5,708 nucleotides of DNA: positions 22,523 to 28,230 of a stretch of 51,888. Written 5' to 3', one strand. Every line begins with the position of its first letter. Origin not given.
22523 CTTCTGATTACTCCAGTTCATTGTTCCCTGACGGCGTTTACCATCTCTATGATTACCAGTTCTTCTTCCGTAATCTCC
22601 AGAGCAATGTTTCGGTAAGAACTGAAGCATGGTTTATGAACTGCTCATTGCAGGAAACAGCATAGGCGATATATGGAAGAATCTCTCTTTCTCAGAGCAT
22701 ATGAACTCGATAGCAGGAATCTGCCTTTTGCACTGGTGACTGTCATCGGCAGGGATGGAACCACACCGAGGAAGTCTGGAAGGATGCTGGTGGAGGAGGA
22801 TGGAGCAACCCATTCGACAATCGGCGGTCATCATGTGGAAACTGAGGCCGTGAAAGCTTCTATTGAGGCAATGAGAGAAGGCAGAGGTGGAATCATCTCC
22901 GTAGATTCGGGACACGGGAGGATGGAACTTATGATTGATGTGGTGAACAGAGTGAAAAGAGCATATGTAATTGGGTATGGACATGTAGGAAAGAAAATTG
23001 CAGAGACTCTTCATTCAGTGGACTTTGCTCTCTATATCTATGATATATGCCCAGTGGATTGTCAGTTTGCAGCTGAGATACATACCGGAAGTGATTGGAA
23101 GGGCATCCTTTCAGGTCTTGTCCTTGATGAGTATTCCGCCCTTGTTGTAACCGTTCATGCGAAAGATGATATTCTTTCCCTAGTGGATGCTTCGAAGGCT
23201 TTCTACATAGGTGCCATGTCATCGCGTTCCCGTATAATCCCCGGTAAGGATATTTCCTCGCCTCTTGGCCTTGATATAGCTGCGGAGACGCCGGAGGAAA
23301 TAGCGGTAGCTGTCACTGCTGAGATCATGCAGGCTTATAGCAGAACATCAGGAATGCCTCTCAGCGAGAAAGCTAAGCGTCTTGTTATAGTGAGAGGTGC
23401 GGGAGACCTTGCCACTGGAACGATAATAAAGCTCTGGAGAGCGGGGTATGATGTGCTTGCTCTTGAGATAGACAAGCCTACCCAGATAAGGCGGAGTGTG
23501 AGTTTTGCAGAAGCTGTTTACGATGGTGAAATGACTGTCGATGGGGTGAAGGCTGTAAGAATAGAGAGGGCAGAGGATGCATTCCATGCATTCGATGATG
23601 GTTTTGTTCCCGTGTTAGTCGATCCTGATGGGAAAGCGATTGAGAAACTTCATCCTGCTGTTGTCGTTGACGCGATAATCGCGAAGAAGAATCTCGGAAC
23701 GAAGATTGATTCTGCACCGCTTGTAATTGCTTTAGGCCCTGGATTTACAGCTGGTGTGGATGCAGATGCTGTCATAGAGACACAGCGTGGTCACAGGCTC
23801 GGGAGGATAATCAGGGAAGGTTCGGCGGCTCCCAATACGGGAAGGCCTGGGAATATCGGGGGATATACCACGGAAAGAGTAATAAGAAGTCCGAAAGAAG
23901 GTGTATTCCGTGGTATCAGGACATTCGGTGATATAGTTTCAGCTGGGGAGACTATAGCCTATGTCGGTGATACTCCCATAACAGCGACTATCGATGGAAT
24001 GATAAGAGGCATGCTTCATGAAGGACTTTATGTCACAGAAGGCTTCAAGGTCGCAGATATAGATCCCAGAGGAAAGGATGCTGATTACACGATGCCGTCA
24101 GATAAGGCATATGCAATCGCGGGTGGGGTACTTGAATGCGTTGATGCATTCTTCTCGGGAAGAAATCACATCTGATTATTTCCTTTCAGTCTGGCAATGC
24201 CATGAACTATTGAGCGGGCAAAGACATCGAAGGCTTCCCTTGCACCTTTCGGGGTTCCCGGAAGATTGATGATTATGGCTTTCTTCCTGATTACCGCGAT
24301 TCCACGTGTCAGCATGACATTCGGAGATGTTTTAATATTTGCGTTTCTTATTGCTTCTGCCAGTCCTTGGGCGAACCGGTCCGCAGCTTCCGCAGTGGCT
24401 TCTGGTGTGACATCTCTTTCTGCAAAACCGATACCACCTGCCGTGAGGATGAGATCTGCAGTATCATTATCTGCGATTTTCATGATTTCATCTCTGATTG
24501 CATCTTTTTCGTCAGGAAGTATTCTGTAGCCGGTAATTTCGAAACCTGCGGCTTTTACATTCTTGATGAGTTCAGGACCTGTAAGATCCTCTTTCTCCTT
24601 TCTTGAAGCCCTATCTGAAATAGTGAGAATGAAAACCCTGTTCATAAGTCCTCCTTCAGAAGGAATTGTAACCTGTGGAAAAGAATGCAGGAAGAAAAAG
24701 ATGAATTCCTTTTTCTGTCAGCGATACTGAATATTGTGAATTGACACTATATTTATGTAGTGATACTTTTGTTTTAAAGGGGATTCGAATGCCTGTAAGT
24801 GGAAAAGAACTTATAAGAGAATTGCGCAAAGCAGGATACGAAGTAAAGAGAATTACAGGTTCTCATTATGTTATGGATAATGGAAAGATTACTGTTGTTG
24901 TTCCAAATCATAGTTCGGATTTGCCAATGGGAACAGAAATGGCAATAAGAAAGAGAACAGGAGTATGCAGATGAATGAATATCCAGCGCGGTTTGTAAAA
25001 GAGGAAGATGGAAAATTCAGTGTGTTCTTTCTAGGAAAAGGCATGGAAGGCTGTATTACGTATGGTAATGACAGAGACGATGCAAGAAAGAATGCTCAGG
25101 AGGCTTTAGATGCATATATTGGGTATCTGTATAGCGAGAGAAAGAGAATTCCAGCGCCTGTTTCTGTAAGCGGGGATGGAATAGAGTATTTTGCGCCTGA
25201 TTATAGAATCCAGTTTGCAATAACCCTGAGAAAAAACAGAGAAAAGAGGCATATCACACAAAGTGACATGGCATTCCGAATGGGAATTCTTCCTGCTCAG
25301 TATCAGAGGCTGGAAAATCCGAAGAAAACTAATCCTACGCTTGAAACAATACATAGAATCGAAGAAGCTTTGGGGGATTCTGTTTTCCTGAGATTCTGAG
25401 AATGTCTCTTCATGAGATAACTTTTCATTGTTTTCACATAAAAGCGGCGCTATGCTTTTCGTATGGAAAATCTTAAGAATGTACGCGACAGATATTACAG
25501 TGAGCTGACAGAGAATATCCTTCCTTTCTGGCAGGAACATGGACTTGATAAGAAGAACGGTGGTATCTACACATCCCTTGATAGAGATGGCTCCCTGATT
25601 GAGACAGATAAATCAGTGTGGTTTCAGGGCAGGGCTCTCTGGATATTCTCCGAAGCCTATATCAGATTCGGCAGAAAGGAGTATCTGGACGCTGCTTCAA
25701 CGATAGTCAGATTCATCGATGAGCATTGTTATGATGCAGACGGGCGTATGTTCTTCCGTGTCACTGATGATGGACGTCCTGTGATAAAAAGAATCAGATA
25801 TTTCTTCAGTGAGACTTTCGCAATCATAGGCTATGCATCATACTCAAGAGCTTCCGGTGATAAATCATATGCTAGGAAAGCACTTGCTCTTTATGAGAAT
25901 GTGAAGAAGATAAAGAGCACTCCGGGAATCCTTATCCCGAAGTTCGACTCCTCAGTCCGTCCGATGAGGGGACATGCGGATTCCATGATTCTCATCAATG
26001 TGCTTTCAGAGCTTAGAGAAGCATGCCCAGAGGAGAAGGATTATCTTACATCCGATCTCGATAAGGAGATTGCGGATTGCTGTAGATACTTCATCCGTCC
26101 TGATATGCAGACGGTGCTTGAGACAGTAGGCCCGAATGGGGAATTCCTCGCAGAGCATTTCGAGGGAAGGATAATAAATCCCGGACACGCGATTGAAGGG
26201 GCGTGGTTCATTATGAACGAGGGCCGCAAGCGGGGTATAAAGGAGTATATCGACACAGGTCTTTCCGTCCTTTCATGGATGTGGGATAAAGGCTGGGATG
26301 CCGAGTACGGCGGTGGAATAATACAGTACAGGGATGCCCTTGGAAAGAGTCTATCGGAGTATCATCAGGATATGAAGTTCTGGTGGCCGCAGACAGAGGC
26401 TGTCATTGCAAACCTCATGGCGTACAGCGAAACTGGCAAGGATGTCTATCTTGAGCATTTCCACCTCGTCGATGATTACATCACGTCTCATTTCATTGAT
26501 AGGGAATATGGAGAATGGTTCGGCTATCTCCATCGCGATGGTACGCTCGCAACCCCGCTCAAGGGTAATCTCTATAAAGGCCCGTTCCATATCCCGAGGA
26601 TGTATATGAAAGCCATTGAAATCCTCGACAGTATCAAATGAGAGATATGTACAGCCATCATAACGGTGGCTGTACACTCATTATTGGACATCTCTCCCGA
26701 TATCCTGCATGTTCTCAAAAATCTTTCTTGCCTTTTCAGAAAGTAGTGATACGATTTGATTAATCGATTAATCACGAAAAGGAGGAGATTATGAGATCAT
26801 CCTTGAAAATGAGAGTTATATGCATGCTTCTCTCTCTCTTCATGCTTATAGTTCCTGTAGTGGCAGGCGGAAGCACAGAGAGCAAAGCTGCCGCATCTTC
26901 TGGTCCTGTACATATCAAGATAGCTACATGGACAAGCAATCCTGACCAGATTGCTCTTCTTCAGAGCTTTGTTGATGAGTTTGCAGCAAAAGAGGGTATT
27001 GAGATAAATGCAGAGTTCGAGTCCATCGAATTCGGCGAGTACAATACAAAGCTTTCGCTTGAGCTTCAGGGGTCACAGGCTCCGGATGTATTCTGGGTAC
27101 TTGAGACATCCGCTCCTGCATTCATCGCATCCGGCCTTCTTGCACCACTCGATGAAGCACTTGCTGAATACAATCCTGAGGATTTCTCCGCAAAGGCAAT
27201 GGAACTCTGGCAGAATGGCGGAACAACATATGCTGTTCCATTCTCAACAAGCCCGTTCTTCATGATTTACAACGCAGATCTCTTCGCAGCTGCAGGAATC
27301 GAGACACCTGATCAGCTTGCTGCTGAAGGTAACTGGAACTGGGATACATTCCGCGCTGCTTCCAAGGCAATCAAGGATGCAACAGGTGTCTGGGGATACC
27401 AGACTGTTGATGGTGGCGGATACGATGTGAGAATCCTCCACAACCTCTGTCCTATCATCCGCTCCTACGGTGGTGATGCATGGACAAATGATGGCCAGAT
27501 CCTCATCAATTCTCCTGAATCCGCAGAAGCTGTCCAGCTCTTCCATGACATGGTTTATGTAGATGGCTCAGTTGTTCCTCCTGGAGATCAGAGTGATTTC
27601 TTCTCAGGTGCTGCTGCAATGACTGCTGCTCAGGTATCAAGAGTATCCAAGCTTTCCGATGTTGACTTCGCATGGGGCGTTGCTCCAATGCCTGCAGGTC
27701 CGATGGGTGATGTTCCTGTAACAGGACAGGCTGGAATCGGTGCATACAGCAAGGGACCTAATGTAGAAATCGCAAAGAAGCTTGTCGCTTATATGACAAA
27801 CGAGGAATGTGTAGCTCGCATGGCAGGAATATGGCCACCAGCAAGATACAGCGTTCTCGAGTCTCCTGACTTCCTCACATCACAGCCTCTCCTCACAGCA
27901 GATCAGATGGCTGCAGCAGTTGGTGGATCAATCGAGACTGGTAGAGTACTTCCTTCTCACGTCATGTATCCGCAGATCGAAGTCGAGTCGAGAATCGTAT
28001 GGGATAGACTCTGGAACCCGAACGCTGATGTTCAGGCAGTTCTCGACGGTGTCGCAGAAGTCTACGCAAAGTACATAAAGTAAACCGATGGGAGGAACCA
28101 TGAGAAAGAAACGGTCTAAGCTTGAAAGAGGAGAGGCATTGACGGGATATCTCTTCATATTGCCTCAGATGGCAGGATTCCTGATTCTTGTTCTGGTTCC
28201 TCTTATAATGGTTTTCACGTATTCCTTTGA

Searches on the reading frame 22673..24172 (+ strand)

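Call 68: search_protein_families(library=pfam, proteins=[window:22673-24172:+], max_evalue=0.00001)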
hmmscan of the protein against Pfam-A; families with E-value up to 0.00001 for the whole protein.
window:22673-24172:+ (500 aa): 2 families
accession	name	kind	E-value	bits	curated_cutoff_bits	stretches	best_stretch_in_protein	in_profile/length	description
PF02625.21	XdhC_CoxI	-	8e-15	55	24.3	1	15-77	4-67/68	XdhC and CoxI family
PF13478.12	XdhC_C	-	1.7e-14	54.9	29.7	1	98-218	2-125/125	XdhC Rossmann domain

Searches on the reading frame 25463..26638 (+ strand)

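Call 32: search_protein_families(library=pfam, proteins=[window:25463-26638:+], max_evalue=0.00001)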
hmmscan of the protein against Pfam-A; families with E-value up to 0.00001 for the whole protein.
window:25463-26638:+ (392 aa): 1 family
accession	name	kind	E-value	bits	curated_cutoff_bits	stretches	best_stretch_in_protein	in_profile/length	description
PF07221.17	GlcNAc_2-epim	-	3.7e-48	165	23.4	1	34-368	1-336/347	N-acylglucosamine 2-epimerase (GlcNAc 2-epimerase)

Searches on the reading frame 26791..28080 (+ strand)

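Call 32: search_protein_families(library=pfam, proteins=[window:26791-28080:+], max_evalue=0.00001)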
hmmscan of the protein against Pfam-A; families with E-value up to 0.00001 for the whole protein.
window:26791-28080:+ (430 aa): 2 families
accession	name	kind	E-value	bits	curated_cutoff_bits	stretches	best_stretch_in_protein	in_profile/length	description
PF01547.30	SBP_bac_1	-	1.7e-35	124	26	1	55-339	8-304/307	Bacterial extracellular solute-binding protein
PF13416.11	SBP_bac_8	-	5.3e-31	108.9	27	1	61-366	3-275/279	Bacterial extracellular solute-binding protein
